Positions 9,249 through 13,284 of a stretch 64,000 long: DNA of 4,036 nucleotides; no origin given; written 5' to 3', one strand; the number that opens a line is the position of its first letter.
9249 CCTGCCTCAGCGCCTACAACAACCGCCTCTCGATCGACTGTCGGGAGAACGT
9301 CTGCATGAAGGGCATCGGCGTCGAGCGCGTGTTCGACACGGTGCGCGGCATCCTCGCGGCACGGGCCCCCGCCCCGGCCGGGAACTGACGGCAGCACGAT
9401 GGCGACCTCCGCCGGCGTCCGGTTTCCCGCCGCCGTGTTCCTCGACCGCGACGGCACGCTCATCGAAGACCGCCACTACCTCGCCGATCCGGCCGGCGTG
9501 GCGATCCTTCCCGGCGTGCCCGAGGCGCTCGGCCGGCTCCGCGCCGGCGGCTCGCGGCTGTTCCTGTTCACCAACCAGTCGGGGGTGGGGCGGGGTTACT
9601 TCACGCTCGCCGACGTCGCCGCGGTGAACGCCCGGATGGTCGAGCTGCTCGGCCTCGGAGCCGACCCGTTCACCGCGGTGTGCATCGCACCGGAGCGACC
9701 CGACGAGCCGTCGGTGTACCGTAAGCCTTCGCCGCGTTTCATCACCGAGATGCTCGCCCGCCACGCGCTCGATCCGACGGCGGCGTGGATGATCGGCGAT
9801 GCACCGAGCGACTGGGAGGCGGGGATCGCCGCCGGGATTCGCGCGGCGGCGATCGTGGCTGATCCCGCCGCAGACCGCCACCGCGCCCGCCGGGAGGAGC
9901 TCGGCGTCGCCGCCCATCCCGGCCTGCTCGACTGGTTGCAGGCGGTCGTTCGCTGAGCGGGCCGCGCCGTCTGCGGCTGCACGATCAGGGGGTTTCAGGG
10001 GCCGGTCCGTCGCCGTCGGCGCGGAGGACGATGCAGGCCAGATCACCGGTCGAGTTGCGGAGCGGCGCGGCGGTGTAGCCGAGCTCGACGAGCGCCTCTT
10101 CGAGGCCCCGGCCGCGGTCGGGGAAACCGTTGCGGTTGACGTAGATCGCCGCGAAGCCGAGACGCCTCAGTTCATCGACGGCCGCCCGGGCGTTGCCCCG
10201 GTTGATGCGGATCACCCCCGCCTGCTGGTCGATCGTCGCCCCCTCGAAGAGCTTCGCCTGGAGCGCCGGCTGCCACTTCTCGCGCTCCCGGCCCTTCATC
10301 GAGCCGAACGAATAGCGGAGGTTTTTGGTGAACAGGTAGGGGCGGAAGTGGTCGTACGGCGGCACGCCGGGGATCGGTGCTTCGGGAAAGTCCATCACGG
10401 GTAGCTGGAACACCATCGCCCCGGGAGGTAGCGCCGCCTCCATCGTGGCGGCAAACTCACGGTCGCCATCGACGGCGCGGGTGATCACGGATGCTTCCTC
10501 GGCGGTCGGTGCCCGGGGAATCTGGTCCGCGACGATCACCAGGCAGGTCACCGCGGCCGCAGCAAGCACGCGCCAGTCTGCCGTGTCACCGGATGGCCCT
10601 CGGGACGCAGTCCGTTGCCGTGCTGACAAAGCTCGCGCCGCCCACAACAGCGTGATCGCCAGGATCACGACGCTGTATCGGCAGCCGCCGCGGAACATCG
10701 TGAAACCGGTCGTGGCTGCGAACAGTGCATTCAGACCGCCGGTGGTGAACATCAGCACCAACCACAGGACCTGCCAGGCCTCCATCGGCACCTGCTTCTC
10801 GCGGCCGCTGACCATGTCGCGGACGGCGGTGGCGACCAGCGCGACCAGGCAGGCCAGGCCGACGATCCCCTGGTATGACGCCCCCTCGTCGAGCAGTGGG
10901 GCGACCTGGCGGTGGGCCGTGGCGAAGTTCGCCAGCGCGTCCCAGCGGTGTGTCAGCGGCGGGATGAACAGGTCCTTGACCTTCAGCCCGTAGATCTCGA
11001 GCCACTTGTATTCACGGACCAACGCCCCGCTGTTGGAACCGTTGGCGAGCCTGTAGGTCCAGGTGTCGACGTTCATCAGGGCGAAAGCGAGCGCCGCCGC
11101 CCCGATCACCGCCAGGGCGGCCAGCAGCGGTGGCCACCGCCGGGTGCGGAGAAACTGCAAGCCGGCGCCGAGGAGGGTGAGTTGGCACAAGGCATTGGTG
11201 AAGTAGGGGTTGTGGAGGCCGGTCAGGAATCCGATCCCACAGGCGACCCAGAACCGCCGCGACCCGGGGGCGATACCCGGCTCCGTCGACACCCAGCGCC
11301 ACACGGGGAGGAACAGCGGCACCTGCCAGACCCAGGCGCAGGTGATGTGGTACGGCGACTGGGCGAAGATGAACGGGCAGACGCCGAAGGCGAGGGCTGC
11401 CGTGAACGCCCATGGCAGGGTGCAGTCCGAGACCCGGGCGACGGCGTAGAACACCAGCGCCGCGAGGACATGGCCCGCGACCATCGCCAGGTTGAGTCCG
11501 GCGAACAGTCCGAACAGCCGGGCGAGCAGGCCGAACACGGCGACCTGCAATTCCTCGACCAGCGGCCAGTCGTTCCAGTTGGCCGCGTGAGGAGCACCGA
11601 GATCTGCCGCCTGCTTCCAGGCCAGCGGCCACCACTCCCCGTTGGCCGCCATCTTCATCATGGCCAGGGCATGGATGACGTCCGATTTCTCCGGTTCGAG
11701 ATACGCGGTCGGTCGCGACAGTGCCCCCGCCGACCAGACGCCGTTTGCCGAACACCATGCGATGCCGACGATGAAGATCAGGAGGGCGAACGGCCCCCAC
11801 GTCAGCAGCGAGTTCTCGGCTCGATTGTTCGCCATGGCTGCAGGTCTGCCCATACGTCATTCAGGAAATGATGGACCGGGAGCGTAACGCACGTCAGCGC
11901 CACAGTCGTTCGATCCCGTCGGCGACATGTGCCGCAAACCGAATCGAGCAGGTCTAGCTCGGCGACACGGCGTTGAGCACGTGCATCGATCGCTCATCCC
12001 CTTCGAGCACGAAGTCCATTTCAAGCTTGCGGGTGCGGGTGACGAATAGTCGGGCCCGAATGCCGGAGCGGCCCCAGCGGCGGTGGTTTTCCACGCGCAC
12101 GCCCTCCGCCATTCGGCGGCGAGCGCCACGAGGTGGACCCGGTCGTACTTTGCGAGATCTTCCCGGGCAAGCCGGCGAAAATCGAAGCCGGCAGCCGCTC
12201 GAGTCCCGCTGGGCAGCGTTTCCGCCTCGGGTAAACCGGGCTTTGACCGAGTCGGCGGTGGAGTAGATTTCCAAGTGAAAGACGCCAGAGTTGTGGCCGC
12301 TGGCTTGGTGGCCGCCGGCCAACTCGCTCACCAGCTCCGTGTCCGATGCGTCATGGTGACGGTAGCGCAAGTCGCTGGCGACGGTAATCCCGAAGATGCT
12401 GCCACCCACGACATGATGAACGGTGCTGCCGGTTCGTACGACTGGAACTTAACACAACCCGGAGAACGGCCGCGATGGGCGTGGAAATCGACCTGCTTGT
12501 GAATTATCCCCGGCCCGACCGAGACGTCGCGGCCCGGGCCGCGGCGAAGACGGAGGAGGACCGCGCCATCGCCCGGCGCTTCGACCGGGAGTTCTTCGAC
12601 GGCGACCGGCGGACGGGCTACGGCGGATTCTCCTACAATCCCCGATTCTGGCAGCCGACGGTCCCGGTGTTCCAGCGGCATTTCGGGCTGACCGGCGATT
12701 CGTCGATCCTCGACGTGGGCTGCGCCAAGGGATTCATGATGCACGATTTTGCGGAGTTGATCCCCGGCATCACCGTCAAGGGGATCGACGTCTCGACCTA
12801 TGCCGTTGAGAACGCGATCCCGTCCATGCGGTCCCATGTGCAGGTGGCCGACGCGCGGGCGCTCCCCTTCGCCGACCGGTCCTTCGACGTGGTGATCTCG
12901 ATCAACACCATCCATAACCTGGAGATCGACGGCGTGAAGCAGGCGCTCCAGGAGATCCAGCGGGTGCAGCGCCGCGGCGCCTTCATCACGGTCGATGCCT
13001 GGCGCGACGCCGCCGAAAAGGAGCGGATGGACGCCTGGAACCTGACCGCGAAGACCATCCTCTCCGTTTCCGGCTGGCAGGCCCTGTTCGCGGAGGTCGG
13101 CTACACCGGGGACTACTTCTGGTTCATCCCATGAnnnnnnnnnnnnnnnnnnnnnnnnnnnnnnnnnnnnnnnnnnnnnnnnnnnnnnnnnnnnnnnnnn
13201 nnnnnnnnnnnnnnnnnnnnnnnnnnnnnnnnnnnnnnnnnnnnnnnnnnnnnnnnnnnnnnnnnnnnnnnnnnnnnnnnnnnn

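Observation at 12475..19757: A seven-gene translationally coupled operon combines two independent ThDP carboligase systems with two methyltransferases and two reductases: predicted branched-chain or C2-extended sugar pathway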

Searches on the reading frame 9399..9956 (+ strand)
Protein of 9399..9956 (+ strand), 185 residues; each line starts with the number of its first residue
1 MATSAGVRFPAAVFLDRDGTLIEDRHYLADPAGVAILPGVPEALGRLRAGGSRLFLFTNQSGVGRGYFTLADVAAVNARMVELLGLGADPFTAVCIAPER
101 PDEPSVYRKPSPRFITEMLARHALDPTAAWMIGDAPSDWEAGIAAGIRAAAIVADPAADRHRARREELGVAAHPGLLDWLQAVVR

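Call 7: search_protein_families(library=pfam, proteins=[window:9399-9956:+])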
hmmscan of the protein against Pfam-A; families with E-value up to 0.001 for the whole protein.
window:9399-9956:+ (185 aa): 5 families
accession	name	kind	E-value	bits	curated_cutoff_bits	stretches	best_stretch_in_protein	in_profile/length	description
PF00702.32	Hydrolase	-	4.5e-10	40.7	26.4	1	35-146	98-191/191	haloacid dehalogenase-like hydrolase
PF13242.12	Hydrolase_like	-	1.3e-09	38.3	22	1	106-152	1-48/75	HAD-hyrolase-like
PF13419.12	HAD_2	-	1.5e-09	38.6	23.8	1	108-152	134-178/178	Haloacid dehalogenase-like hydrolase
PF13344.12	Hydrolase_6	-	4.5e-05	23.8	27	1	13-63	1-42/101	Haloacid dehalogenase-like hydrolase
PF08645.17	PNK3P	-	8.2e-05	22.8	22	1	16-135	6-126/161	Polynucleotide kinase 3 phosphatase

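Call 9: search_protein_families(library=ncbifam, proteins=[window:9399-9956:+], max_evalue=0.00001)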
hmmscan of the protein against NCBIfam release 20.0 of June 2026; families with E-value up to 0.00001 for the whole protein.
window:9399-9956:+ (185 aa): 12 families
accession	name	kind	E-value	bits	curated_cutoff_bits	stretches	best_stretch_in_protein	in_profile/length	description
TIGR01656.1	Histidinol-ppas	subfamily_domain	8.8e-29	100.3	84.15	1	12-152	2-145/149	histidinol-phosphate phosphatase domain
NF006506.0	PRK08942.1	equivalog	8.5e-27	93.8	178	1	11-180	4-174/182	D-glycero-beta-D-manno-heptose 1,7-bisphosphate 7-phosphatase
TIGR01662.1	HAD-SF-IIIA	subfamily_domain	6.9e-25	87.8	44.6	1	12-151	2-137/141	HAD-IIIA family hydrolase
TIGR00213.1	GmhB_yaeD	subfamily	1.8e-19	70.1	149.6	1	12-154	3-151/176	D-glycero-beta-D-manno-heptose 1,7-bisphosphate 7-phosphatase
NF003937.0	PRK05446.1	equivalog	1.2e-16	60.7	443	1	12-152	5-148/355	bifunctional histidinol-phosphatase/imidazoleglycerol-phosphate dehydratase HisB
TIGR01261.1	hisB_Nterm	equivalog_domain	4.8e-16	58.7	140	1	12-149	3-143/161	histidinol-phosphatase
NF005264.0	PRK06769.1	equivalog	2e-13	50.5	217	1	12-152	6-136/175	HAD-IIIA family hydrolase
NF050049.1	HBPPhtaseGmhB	domain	6.8e-11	42.3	250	1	12-159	5-150/171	D-glycero-alpha-D-manno-heptose-1,7-bisphosphate 7-phosphatase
TIGR01663.1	PNK-3'Pase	equivalog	8.5e-09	34.3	502.8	1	3-94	156-252/520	bifunctional polynucleotide phosphatase/kinase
TIGR01454.1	AHBA_synth_RP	hypoth_equivalog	3.2e-08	33.5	246.65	1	20-181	62-204/205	AHBA synthesis associated protein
TIGR01449.2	PGP_bact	equivalog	3.8e-06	26.6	180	0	24-152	73-184/213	phosphoglycolate phosphatase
NF009695.0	PRK13222.1-2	equivalog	4.5e-06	26.3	225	0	108-151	149-192/226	phosphoglycolate phosphatase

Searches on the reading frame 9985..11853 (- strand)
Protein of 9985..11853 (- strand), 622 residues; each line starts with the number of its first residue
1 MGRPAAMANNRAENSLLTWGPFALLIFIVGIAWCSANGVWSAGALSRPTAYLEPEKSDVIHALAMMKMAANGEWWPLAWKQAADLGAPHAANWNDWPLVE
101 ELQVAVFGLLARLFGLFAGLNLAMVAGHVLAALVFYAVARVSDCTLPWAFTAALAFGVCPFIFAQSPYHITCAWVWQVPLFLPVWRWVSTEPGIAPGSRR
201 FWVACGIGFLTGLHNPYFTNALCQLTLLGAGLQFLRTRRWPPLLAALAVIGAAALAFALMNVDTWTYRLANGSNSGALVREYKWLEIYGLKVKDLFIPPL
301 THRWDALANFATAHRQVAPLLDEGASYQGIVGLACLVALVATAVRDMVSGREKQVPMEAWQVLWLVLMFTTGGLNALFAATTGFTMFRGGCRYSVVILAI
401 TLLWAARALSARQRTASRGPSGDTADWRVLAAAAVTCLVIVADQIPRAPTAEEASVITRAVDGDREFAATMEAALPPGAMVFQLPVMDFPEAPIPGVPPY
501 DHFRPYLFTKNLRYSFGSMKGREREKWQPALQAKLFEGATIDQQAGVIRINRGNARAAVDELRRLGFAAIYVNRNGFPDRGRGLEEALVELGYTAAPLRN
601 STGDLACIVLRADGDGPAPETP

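Call 7: search_protein_families(library=pfam, proteins=[window:9985-11853:-])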
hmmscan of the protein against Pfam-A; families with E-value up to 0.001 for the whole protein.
window:9985-11853:- (622 aa): 0 families

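Call 9: search_protein_families(library=ncbifam, proteins=[window:9985-11853:-], max_evalue=0.00001)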
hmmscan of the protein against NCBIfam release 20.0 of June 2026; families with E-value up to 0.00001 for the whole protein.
window:9985-11853:- (622 aa): 0 families

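Call 38: search_protein_families(library=pfam, proteins=[window:9985-11853:-], max_evalue=0.01)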
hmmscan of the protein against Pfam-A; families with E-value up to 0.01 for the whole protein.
window:9985-11853:- (622 aa): 0 families

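Call 65: find_homologous_proteins(query=window:9985-11853:-, max_evalue=0.00001)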
Query window:9985-11853:- (622 aa): 599 proteins with E <= 0.00001 among 8000 candidates; the best 120 are listed.
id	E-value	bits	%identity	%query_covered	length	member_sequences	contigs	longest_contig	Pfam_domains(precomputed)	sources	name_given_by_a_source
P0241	0.0e+0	1407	100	99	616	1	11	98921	-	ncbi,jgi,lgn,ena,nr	ncbi:MAG: hypothetical protein FJ309_06755 [Planctomycetes bacterium]|nr:hypothetical protein [Planc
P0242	0.0e+0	1206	89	95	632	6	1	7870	-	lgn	-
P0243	0.0e+0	1185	87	96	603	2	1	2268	-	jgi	-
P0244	0.0e+0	1032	73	98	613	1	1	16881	-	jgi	-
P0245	0.0e+0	1030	73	97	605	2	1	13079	-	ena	-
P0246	0.0e+0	1010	71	97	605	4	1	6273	-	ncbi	-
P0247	2.9e-298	1009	72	97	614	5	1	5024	-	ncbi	-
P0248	8.3e-298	1007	74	96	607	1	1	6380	-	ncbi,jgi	jgi:hypothetical protein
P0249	2.4e-297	1006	71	97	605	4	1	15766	-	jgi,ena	-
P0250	1.6e-293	993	72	97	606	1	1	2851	-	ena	-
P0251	1.8e-292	990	70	98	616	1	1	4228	-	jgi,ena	jgi:phosphoglycerol transferase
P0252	2.4e-291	986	73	93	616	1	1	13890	-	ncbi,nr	ncbi:MAG: hypothetical protein EBZ59_02705 [Planctomycetia bacterium]|nr:hypothetical protein [Planc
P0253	2.7e-291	986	71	96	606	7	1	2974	-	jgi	jgi:phosphoglycerol transferase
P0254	9.5e-289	978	72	94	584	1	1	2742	-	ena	-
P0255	2.3e-285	966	68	98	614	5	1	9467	-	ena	-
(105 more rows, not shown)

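Call 76: predict_structure(alignment_id=A2)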
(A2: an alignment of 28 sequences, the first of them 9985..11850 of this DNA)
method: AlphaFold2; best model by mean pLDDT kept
length: 621 residues; sequences in the alignment: 28
mean_pLDDT: 80.7   pTM: 0.84
mean pLDDT of the five models: 80.7, 72.6, 69.3, 66.9, 64.0
residues with pLDDT >= 90: 206; 70-90: 287; 50-70: 91; < 50: 37
segments of 3 or more residues with pLDDT < 50: 1-15, 383-385, 419-421, 486-492, 618-621
pLDDT, mean of each block of 10 residues (from residue 1): 40 62 95 91 82 68 89 82 83 68 90 93 93 95 93 94 77 87 88 90 94 83 90 88 93 88 78 58 57 80 86 67 75 96 94 89 80 60 54 90 95 69 73 95 89 86 92 92 60 56 87 70 68 82 79 89 91 70 84 83 85 51 39
secondary structure, 60 per line:
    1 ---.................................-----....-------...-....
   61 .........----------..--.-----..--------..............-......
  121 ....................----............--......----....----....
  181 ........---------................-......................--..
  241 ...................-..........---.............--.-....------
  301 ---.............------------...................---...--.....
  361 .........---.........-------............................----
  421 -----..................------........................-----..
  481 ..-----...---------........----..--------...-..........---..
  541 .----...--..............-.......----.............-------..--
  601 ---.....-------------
elements in order: H4-36 H42-45 H57-69 H100-113 H115-140 H145-156 H159-164 H169-172 H177-188 H198-213 H215-236 H239-259 H261-270 H274-286 H291-294 H304-316 H329-347 H356-368 H373-381 H389-416 H426-443 H450-473 E479-482 H500-507 H526-535 E539-541 E546-548 H551-564 E566-572 H577-589 E604-608

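Call 78: fold_search(model_id=the predicted structure, library=pdb)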
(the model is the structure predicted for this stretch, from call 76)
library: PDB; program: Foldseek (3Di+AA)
matches with E <= 10: 200; with E <= 0.001: 9
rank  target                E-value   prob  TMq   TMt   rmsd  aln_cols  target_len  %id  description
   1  8if8_B                4.5e-06  1.00  0.47  0.47  11.1       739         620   11  Arabinosyltransferase AftA (released 2023-05-31)
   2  8if8_C                5.4e-06  1.00  0.49  0.50   8.1       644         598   12  Arabinosyltransferase AftA (released 2023-05-31)
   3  8b6l_I                2.1e-05  1.00  0.45  0.41  17.9       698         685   10  Subtomogram average of the human Sec61-TRAP-OSTA-translocon (released 2022-12-07)
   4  6ezn_F                2.5e-05  1.00  0.53  0.51  13.5       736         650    9  Cryo-EM structure of the yeast oligosaccharyltransferase (OST) complex (released 2018-01-17)
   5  8age_A                2.7e-05  1.00  0.48  0.47  11.6       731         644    9  Structure of yeast oligosaccharylransferase complex with acceptor peptide bound (released 2022-12-07)
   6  6ftg_5                4.0e-05  1.00  0.37  0.36  17.6       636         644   12  Subtomogram average of OST-containing ribosome-translocon complexes from canine rough microsomal membranes (released 2018-03-21)
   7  6s7t_A                2.0e-04  1.00  0.48  0.43  14.5       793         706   10  Cryo-EM structure of human oligosaccharyltransferase complex OST-B (released 2019-12-18)
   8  6c26_A                2.4e-04  1.00  0.51  0.49  12.6       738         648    9  The Cryo-EM structure of a eukaryotic oligosaccharyl transferase complex (released 2018-01-31)
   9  5f15                  3.6e-04  1.00  0.44  0.50  12.3       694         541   12  Crystal Structure of ArnT from Cupriavidus metallidurans bound to Undecaprenyl phosphate (released 2016-02-17)
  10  5ogl_A                1.1e-03  1.00  0.44  0.39  14.6       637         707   11  Structure of bacterial oligosaccharyltransferase PglB in complex with an acceptor peptide and an lipid-linked oligosac (released 2017-10-25)
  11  6gxc_A                1.5e-03  1.00  0.41  0.37  16.9       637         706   11  Bacterial oligosaccharyltransferase PglB in complex with an inhibitory peptide and a reactive lipid-linked oligosaccha (released 2018-11-14)
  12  9i5k_A                4.6e-03  1.00  0.37  0.44  13.3       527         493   11  Structure of the Chaetomium thermophilum Pmt4 homodimer (C2 symmetry) (released 2025-12-24)
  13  7n3n_B                2.3e-02  0.13  0.10  0.08  27.7       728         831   10  CryoEM structure of human NKCC1 state Fu-I (released 2022-09-28)
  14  8zqq_A                7.5e-02  0.13  0.10  0.12  26.7       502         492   12  Human high-affinity choline transporter CHT1 bound to choline under NaCl condition, with sodium and chloride ions coor (released 2024-12-04)
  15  7bve_A                1.0e-01  0.72  0.25  0.18  16.2       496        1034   13  Cryo-EM structure of Mycobacterium smegmatis arabinosyltransferase EmbC2-AcpM2 in complex with ethambutol (released 2020-04-29)
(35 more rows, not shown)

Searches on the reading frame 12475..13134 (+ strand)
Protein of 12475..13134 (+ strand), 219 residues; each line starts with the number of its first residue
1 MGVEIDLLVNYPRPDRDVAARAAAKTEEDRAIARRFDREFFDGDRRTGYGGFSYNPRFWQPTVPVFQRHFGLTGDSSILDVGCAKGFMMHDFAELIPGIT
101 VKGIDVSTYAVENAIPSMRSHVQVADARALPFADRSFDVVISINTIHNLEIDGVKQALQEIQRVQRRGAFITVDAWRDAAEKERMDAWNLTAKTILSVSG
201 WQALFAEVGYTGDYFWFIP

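Call 3: search_protein_families(library=pfam, proteins=[window:12475-13134:+])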
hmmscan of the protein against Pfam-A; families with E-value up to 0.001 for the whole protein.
window:12475-13134:+ (219 aa): 7 families
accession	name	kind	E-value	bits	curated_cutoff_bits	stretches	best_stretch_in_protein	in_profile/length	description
PF13649.12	Methyltransf_25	-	4.5e-17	63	27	1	78-168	1-96/97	Methyltransferase domain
PF08241.18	Methyltransf_11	-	5.7e-17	62.6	21.2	1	79-171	1-93/95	Methyltransferase domain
PF13847.12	Methyltransf_31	-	5e-15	55.9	27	1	74-189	3-126/145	Methyltransferase domain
PF08242.18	Methyltransf_12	-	4.4e-11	43.8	30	1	79-170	1-97/98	Methyltransferase domain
PF13489.12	Methyltransf_23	-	1.6e-06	28.4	27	1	74-193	22-137/164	Methyltransferase domain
PF07021.18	MetW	-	4e-06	27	21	1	75-168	14-105/193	Methionine biosynthesis protein MetW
PF01209.24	Ubie_methyltran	-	8.7e-05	22.4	20.1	1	71-200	45-178/233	ubiE/COQ5 methyltransferase family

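Call 4: search_protein_families(library=ncbifam, proteins=[window:12475-13134:+])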
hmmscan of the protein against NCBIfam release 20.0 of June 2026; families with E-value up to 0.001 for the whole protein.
window:12475-13134:+ (219 aa): 28 families (the best 25 are shown)
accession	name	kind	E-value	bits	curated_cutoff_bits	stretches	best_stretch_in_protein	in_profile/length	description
NF047649.1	MTase_UXPK_star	exception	3.4e-13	49.3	460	1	75-172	78-180/283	methyltransferase/UXPK-star double selenoprotein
NF041255.1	mycofact_MftM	equivalog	9.9e-12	44.8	200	1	63-173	128-241/289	mycofactocin oligosaccharide methyltransferase MftM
NF045667.1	MTase_DVU1556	equivalog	2.1e-11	43.7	155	1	70-211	18-161/213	DVU_1556 family methyltransferase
TIGR01934.1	MenG_MenH_UbiE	subfamily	8.2e-10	38.3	158.35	1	72-173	37-141/223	ubiquinone/menaquinone biosynthesis methyltransferase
NF041537.1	ArsM_AhpD_UU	exception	2.6e-09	36.3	510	1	75-211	77-223/345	arsenite methyltransferase/AhpD domain selenoprotein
NF008300.0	PRK11088.1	equivalog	3.9e-09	36.4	303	1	75-146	86-161/272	23S rRNA (guanine(745)-N(1))-methyltransferase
TIGR02072.1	BioC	equivalog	3.7e-08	33.5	184.95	1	75-172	35-131/244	malonyl-ACP O-methyltransferase BioC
NF007610.0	PRK10258.1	equivalog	4.9e-08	32.6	342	1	76-189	44-154/251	malonyl-ACP O-methyltransferase BioC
NF004452.0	PRK05785.1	equivalog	1.3e-07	31.4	207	1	76-172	53-145/228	hypothetical protein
NF001244.0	PRK00216.1-5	equivalog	1.3e-07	31.1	216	1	74-174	48-154/236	bifunctional demethylmenaquinone methyltransferase/2-methoxy-6-polyprenyl-1,4-benzoquinol methylase UbiE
NF045823.1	PthPhpthDimycoMt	equivalog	1.8e-07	30.6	300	1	121-191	117-181/256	phthiotriol/phenolphthiotriol dimycocerosates methyltransferase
NF001241.0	PRK00216.1-2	equivalog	2.1e-07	30.8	327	1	72-174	49-148/231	demethylmenaquinone methyltransferase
NF004851.0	PRK06202.1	equivalog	5.9e-07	29.1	243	1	75-170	61-163/237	hypothetical protein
NF045825.1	FAmtase_mtf2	equivalog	5.9e-07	29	400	1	77-189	61-171/248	fatty-acid O-methyltransferase Mtf2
TIGR02081.1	metW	equivalog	6.3e-07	29.1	189.5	1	75-168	14-105/194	methionine biosynthesis protein MetW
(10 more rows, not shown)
